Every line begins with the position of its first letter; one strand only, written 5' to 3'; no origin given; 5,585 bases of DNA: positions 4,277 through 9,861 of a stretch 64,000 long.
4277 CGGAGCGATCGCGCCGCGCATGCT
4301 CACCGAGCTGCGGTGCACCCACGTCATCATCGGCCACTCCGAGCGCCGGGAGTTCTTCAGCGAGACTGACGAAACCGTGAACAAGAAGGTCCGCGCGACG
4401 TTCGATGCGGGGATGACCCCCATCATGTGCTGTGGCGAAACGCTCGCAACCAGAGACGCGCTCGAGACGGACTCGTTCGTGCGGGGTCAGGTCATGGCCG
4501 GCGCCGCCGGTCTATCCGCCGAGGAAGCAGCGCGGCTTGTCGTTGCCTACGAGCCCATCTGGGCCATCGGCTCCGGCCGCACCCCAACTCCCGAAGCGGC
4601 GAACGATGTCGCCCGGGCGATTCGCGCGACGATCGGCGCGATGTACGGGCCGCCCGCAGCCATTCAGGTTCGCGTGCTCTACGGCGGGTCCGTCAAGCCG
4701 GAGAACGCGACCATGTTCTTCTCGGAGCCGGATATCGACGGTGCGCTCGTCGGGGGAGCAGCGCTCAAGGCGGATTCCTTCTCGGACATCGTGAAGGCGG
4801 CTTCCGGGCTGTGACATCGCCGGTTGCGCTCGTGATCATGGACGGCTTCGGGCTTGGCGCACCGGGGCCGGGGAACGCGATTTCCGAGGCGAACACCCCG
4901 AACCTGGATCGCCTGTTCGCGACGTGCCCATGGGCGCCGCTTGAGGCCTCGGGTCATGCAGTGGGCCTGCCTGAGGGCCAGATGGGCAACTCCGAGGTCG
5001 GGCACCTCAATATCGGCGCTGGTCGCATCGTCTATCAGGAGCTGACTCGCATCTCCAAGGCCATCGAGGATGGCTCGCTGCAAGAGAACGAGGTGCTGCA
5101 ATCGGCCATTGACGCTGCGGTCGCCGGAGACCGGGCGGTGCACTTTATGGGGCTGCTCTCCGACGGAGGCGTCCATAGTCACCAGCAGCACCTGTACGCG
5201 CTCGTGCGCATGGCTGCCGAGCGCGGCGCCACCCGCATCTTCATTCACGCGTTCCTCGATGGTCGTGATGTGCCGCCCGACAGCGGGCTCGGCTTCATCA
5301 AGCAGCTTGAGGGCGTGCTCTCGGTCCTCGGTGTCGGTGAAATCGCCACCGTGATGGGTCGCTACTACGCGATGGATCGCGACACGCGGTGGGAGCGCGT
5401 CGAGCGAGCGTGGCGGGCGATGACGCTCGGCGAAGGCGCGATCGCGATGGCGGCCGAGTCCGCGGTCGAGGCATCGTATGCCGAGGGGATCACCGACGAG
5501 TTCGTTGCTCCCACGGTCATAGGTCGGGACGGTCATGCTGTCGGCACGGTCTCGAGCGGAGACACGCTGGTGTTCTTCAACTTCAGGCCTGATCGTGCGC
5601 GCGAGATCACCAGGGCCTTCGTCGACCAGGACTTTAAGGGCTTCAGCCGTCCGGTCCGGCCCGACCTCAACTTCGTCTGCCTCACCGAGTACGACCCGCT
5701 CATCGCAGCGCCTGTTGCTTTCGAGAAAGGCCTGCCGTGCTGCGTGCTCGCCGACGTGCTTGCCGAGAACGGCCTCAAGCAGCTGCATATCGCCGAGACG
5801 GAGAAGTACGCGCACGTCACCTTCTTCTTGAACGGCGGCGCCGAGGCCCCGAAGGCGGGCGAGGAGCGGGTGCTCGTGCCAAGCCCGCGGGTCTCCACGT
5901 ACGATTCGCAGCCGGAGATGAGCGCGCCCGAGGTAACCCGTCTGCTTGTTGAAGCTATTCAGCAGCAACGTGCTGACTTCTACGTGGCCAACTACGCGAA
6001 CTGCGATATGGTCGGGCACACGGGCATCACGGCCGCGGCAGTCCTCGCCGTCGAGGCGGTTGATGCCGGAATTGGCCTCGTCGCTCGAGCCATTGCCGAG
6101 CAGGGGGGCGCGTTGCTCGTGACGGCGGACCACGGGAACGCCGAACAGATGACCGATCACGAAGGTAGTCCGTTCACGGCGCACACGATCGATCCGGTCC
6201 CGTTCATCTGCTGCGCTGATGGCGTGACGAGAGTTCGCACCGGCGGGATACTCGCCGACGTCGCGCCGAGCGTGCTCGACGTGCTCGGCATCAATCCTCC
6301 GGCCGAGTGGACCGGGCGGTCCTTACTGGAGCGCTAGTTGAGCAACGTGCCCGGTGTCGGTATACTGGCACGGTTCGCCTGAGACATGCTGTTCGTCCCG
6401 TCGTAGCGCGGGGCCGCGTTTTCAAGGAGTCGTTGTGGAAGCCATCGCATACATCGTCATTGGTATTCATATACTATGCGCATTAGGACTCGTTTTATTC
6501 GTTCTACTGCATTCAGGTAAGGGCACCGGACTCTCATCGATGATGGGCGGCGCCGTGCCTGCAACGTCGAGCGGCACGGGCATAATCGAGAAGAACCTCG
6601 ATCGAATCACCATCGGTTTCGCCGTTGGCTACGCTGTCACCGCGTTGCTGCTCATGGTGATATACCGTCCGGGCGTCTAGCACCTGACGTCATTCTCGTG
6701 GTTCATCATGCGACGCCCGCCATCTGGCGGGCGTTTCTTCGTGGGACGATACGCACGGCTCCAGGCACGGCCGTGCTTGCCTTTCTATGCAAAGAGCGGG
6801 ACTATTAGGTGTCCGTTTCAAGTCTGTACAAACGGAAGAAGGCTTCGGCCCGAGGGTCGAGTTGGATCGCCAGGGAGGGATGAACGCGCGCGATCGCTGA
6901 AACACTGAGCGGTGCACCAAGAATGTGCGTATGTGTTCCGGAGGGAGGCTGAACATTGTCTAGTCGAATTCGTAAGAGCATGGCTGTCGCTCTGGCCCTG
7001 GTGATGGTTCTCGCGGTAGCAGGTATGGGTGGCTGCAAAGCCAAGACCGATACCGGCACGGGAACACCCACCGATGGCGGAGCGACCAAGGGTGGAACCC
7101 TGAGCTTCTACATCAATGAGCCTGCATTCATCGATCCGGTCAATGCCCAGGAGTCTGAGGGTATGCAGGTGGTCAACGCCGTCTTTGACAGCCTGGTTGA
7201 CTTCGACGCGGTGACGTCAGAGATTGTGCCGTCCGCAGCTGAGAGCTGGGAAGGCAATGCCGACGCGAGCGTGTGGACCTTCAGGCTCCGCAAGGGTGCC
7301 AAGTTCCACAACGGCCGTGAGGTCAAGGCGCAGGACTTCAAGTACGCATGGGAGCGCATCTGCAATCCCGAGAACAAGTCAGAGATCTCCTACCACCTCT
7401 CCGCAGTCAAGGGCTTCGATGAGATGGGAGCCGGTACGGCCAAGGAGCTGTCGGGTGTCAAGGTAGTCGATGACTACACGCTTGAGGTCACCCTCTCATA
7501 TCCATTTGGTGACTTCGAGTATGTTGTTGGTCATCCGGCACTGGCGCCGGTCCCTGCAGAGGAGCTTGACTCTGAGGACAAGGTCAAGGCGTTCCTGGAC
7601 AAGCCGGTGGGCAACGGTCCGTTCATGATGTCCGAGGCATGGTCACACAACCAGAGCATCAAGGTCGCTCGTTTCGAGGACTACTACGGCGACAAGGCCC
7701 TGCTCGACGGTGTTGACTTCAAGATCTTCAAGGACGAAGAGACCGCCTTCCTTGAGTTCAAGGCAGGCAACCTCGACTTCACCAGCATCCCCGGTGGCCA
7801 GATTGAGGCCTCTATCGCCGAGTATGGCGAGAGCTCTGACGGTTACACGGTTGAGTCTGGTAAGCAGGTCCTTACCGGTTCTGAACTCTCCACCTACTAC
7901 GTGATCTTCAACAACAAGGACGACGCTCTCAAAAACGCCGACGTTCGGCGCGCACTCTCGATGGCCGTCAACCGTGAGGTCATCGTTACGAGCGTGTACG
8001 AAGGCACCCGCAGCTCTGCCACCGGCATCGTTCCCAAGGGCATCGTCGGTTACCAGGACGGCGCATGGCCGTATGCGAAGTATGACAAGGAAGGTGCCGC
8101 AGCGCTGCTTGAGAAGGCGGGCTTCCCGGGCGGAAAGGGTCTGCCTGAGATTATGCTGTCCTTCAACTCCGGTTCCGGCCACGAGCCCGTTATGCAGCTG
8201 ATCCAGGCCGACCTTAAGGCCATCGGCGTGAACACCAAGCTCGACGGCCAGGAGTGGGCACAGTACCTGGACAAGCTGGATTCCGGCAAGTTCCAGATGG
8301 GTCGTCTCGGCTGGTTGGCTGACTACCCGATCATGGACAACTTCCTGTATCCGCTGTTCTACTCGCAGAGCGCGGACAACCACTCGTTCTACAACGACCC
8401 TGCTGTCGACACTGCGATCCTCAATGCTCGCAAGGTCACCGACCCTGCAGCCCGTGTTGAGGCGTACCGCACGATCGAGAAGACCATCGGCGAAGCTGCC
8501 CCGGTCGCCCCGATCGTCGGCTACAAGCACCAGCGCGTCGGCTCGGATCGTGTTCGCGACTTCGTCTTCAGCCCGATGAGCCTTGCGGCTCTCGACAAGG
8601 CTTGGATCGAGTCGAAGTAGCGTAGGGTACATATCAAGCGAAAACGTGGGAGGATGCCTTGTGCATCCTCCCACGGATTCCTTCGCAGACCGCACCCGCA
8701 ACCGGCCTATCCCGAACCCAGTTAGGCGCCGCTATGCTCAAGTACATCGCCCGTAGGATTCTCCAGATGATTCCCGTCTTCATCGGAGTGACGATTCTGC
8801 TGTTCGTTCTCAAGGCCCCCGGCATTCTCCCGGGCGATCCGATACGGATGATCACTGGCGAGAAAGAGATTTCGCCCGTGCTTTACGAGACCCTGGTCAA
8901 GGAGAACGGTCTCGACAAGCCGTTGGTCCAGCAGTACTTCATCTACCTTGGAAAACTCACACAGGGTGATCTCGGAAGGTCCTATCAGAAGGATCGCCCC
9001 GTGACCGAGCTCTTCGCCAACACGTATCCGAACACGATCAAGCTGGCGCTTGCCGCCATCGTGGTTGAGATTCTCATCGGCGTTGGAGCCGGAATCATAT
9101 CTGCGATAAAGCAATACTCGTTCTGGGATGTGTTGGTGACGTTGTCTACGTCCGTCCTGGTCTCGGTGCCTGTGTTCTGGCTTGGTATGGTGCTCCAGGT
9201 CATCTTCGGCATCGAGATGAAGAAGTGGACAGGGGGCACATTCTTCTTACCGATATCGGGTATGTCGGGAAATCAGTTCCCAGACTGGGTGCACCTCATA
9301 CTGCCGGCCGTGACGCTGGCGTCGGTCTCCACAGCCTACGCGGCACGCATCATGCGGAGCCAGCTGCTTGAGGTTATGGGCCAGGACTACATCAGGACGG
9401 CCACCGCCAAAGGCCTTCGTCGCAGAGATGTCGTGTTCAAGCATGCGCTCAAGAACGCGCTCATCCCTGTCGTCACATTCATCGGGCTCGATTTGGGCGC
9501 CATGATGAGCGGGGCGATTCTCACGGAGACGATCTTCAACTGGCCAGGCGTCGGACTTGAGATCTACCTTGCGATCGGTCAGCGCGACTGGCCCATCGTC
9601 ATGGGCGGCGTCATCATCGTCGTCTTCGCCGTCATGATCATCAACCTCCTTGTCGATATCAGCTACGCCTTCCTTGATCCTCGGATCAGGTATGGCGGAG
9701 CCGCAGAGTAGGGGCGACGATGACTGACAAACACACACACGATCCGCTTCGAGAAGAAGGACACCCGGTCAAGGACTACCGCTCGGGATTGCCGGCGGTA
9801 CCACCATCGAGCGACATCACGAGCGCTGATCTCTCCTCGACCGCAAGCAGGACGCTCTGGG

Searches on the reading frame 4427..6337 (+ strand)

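Call 59: search_protein_families(library=pfam, proteins=[window:4427-6337:+], max_evalue=0.000001)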
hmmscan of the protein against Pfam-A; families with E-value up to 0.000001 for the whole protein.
window:4427-6337:+ (636 aa): 2 families
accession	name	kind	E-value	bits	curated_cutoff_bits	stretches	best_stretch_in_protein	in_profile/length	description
PF06415.18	iPGM_N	-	2.7e-87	292.3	27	1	209-423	1-216/217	BPG-independent PGAM N-terminus (iPGM_N)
PF01676.23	Metalloenzyme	-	2.3e-74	250.5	24.3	1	132-623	2-251/252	Metalloenzyme superfamily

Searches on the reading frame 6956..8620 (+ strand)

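Call 59: search_protein_families(library=pfam, proteins=[window:6956-8620:+], max_evalue=0.000001)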
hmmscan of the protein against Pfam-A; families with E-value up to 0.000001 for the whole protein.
window:6956-8620:+ (554 aa): 1 family
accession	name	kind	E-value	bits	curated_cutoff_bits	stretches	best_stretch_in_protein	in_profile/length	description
PF00496.27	SBP_bac_5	-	6.2e-98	328.7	32.4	1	89-473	1-366/368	Bacterial extracellular solute-binding proteins, family 5 Middle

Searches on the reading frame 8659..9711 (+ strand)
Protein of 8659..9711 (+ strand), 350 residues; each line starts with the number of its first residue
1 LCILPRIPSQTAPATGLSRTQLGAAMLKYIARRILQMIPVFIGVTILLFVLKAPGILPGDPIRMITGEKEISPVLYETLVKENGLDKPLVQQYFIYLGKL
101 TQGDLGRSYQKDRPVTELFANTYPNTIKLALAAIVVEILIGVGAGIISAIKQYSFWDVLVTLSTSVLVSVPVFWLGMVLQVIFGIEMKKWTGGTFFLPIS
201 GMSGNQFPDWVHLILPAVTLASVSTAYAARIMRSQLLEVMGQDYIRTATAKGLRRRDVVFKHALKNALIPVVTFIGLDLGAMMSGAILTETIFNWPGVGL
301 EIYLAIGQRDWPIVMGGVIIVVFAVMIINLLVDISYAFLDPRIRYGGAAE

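Call 59: search_protein_families(library=pfam, proteins=[window:8659-9711:+], max_evalue=0.000001)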
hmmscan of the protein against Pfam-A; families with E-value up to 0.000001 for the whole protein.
window:8659-9711:+ (350 aa): 2 families
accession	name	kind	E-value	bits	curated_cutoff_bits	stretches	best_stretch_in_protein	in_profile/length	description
PF00528.27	BPD_transp_1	-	4.2e-41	141.1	26.4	1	141-344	1-183/184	Binding-protein-dependent transport system inner membrane component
PF19300.4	BPD_transp_1_N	-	5e-09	36.8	23.8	1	26-130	1-114/114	Binding-prot-dependent transport system membrane comp, N-term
